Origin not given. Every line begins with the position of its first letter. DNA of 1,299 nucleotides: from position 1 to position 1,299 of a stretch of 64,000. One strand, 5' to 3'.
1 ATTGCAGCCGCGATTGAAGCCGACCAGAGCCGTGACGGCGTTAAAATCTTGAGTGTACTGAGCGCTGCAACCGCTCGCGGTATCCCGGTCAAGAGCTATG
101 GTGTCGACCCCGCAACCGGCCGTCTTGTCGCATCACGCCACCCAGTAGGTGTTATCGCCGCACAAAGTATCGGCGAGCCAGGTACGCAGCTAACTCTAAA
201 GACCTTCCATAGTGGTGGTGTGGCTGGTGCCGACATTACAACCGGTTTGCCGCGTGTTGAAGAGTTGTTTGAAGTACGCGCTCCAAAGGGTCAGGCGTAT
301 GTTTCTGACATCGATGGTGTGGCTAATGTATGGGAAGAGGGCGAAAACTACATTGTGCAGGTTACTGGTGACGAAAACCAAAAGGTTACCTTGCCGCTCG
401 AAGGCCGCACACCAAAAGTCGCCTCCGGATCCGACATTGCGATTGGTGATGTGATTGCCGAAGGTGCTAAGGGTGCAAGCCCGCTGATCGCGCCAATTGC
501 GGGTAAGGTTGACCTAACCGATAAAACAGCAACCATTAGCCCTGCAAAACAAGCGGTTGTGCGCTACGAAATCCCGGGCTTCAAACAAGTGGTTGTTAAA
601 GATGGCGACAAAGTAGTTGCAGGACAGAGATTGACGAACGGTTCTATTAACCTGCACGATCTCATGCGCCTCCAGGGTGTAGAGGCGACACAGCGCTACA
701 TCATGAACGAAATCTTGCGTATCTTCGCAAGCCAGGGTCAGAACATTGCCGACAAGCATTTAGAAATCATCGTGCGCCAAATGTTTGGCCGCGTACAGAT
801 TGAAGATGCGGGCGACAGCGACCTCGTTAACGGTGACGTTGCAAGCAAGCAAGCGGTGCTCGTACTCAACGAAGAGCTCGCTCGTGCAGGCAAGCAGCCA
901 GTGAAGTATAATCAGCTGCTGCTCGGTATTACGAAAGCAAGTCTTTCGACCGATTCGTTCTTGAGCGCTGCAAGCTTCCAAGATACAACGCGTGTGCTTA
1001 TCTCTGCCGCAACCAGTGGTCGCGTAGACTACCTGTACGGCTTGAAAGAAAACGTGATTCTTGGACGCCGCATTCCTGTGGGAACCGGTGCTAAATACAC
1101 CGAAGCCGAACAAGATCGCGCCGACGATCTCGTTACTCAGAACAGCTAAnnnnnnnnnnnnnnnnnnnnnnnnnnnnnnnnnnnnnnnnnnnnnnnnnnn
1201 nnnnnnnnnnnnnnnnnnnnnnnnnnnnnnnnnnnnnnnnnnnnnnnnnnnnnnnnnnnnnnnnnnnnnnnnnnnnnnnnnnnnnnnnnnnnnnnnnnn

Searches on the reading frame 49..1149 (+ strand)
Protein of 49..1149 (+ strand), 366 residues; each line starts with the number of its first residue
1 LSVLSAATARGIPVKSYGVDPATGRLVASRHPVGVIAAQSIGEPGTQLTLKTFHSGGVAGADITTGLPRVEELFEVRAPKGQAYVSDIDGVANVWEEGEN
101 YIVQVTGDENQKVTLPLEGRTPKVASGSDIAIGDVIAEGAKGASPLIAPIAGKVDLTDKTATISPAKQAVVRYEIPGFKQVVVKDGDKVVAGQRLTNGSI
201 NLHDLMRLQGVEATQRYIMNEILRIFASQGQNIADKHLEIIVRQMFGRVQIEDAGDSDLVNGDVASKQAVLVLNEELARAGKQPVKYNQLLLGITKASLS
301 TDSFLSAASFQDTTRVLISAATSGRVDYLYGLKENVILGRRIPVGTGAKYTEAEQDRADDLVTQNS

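Call 6: search_protein_families(library=pfam, proteins=[window:49-1149:+], max_evalue=0.001)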
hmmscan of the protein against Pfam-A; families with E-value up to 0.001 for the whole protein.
window:49-1149:+ (366 aa): 2 families
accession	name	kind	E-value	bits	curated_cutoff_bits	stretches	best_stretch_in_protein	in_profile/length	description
PF04998.22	RNA_pol_Rpb1_5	-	4.7e-36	125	28.5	1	30-301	71-266/267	RNA polymerase Rpb1, domain 5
PF21668.3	RPOC_hybrid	-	0.00027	21.1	27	0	86-143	12-73/102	DNA-directed RNA polymerase subunit beta', hybrid domain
